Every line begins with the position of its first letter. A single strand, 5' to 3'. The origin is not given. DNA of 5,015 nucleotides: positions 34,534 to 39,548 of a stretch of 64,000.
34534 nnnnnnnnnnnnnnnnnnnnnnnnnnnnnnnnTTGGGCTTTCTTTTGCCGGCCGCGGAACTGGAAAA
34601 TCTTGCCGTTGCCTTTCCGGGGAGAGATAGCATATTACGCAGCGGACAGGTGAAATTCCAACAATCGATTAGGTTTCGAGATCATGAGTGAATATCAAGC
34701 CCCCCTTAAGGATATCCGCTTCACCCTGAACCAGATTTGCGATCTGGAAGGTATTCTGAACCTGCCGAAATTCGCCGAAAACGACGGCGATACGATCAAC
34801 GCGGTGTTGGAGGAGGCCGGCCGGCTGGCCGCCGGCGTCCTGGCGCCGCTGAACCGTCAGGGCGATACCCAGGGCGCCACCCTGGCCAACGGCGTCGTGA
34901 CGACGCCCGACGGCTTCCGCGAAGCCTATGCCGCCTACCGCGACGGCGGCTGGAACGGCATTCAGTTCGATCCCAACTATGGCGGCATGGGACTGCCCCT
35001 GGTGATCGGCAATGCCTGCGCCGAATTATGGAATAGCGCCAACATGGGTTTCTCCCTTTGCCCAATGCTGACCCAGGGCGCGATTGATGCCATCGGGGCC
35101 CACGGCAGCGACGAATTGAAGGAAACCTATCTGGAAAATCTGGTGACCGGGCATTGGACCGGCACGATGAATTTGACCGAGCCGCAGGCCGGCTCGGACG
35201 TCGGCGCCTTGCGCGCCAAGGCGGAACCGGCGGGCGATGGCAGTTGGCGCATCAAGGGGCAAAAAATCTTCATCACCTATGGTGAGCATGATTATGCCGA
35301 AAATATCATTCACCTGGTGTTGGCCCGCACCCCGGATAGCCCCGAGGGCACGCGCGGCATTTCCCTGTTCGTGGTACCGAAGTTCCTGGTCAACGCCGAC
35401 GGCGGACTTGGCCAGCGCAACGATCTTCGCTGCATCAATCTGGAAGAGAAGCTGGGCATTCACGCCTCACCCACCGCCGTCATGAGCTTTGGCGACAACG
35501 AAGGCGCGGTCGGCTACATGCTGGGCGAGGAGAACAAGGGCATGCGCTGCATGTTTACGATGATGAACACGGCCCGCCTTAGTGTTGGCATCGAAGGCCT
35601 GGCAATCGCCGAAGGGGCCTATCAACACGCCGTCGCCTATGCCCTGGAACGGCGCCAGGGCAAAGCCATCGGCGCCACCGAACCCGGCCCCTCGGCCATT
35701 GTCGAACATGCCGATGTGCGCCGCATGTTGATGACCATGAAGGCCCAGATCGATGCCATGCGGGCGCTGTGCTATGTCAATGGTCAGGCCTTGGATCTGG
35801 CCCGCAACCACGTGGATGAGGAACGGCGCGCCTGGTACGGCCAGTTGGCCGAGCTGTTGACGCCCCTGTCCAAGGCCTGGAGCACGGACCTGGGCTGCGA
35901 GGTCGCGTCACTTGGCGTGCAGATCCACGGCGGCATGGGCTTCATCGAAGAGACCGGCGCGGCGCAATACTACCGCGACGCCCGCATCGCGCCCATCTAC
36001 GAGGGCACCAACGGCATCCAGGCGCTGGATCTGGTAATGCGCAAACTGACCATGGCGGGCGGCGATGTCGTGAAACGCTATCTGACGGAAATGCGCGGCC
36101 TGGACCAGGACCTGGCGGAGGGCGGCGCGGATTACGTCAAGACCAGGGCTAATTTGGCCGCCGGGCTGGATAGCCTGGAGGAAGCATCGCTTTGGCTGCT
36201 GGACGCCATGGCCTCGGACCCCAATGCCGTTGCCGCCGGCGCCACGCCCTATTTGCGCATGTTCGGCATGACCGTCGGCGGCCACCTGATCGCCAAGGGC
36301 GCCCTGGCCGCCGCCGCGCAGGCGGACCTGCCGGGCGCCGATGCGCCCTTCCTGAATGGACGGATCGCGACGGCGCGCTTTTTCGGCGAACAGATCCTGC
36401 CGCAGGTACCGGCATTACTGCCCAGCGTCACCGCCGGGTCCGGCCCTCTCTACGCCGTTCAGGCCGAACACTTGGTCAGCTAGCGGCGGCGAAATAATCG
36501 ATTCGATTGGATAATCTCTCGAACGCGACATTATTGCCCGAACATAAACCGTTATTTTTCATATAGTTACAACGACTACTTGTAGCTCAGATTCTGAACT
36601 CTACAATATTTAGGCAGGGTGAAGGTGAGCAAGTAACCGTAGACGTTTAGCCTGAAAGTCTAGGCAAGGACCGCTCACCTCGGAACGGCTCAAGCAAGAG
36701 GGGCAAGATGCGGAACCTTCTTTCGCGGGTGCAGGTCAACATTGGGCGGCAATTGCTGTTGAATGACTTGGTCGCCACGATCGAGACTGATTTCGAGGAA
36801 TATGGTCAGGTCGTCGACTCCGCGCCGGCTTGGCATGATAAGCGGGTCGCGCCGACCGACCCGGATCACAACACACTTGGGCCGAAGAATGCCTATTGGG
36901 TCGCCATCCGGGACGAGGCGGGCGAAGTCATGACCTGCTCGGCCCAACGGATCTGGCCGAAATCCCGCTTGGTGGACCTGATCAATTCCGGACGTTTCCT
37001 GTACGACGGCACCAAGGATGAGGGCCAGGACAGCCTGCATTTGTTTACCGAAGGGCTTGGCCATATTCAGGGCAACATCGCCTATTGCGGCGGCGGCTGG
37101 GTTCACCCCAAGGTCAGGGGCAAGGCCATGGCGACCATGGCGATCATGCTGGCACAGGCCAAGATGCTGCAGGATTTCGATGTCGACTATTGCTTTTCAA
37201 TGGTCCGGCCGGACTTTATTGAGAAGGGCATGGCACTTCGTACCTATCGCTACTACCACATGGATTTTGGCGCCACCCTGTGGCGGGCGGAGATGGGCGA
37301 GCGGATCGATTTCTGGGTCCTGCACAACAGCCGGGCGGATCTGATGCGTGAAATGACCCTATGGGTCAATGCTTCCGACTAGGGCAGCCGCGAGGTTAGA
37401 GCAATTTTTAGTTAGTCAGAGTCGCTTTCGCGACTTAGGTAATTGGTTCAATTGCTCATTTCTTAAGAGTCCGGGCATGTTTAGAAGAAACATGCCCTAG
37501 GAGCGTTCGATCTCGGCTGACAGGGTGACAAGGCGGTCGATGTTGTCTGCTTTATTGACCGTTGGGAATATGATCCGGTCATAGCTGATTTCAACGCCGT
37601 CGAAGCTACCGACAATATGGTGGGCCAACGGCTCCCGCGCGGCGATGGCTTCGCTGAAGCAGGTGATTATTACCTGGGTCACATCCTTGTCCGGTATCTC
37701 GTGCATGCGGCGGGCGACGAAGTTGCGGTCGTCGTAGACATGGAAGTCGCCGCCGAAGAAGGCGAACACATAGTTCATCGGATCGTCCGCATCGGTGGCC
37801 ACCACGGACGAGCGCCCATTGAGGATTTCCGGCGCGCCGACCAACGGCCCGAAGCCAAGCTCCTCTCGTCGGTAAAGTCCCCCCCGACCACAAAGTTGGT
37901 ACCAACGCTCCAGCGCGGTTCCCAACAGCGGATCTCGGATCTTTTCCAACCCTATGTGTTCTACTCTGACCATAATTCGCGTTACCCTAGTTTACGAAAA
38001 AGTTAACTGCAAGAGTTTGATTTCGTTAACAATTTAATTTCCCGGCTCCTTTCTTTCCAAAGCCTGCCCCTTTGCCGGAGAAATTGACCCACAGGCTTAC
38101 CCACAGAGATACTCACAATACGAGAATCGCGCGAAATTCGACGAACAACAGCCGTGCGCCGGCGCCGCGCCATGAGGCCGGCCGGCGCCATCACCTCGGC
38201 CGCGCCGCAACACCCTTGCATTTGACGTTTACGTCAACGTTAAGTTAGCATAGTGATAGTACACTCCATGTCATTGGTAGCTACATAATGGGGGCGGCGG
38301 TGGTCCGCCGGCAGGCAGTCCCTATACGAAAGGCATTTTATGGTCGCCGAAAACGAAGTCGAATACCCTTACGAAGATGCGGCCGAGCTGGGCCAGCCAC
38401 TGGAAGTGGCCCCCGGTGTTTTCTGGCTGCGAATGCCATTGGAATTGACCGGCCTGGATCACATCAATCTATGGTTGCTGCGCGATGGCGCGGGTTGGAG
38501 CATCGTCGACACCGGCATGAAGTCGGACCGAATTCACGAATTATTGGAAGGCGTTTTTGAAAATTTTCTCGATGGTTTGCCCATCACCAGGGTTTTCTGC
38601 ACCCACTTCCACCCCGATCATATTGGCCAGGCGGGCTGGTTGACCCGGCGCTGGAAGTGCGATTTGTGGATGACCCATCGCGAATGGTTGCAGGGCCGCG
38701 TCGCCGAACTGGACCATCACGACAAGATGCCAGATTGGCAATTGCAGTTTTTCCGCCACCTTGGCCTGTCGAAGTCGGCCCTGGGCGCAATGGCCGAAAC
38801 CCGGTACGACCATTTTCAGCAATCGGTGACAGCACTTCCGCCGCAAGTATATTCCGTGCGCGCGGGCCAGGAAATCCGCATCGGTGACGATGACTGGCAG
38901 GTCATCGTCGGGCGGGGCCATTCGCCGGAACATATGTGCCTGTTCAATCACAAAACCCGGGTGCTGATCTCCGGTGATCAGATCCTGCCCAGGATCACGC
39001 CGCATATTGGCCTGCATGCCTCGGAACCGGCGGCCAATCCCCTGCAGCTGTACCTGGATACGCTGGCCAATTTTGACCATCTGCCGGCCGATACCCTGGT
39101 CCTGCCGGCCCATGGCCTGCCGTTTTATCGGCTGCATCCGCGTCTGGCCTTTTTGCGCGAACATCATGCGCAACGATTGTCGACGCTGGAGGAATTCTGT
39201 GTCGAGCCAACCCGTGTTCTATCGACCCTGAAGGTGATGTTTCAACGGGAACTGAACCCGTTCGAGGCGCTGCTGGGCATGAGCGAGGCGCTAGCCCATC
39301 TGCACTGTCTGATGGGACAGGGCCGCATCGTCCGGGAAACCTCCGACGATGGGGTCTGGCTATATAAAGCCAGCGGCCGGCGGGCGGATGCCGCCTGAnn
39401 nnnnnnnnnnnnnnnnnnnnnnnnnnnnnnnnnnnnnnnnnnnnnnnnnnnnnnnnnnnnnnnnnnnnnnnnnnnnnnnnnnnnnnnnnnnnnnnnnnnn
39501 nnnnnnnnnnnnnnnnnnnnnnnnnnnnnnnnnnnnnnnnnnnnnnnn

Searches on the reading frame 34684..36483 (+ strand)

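Call 31: search_protein_families(library=ncbifam, proteins=[window:34684-36483:+], max_evalue=1e-8)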
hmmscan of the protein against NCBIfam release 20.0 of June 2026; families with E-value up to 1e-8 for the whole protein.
window:34684-36483:+ (599 aa): 13 families
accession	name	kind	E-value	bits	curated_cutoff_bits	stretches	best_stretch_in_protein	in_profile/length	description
NF042972.1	AcrlCoAredClosAcrC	equivalog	8.7e-43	146.4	640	1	80-448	40-370/378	acryloyl-CoA reductase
NF058590.1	AcCoDHFadEBacil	equivalog_domain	2.6e-35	122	600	1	97-449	74-405/586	acyl-CoA dehydrogenase FadE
NF045552.1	GlutCoADH_Des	equivalog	1.1e-29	103.8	470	1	126-454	88-379/387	glutaryl-CoA dehydrogenase Acd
NF043006.1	CyhCrbnylCoADH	equivalog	2.6e-29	102.4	650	1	63-448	22-369/380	cyclohexane-1-carbonyl-CoA dehydrogenase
NF008594.0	PRK11561.1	equivalog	4.2e-29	101.3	545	1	161-475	181-461/540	isovaleryl-CoA dehydrogenase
NF042439.1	SulpropCoADesulf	equivalog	2.3e-27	95.7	600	1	130-447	79-363/379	3-sulfinopropanoyl-CoA desulfinase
NF008997.0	PRK12341.1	equivalog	1.8e-25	89.8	537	1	83-445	44-367/382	acyl-CoA dehydrogenase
NF053553.1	prodigi_MBC_PigA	equivalog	2.9e-25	89.2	500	1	118-455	80-379/381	prodigiosin MBC biosynthesis dehydrogenase PigA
NF045652.1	ProlPCPDhRedW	equivalog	4.1e-24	85.1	650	1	72-454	27-372/376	L-prolyl-[peptidyl-carrier protein] dehydrogenase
TIGR03207.1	cyc_hxne_CoA_dh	equivalog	1.1e-21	77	575.35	1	89-445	45-362/372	cyclohexanecarboxyl-CoA dehydrogenase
NF052270.1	Staph_DH_FadE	equivalog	4.6e-14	52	600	1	140-457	120-395/400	acyl-CoA dehydrogenase FadE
NF002885.1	PRK03354.1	equivalog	6.4e-14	51.8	540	1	132-450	91-369/378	crotonobetainyl-CoA dehydrogenase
TIGR03204.1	pimC_large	equivalog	1.2e-09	37.6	623.85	1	68-296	32-242/395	pimeloyl-CoA dehydrogenase large subunit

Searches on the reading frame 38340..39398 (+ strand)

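Call 31: search_protein_families(library=ncbifam, proteins=[window:38340-39398:+], max_evalue=1e-8)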
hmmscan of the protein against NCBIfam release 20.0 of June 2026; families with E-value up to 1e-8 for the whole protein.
window:38340-39398:+ (352 aa): 3 families
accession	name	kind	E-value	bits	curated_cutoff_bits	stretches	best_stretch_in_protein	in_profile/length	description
NF053820.1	MBLfold_Strvi7410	exception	2.8e-24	86.2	525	1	25-332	7-331/343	Strvi_7410 family MBL fold metallo-hydrolase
TIGR03413.1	GSH_gloB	equivalog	1e-12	48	200.8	0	44-130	12-92/248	hydroxyacylglutathione hydrolase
TIGR04558.1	SoxH_rel_PQQ_1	hypoth_equivalog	1.2e-10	41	300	0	156-260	118-215/285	quinoprotein relay system zinc metallohydrolase 1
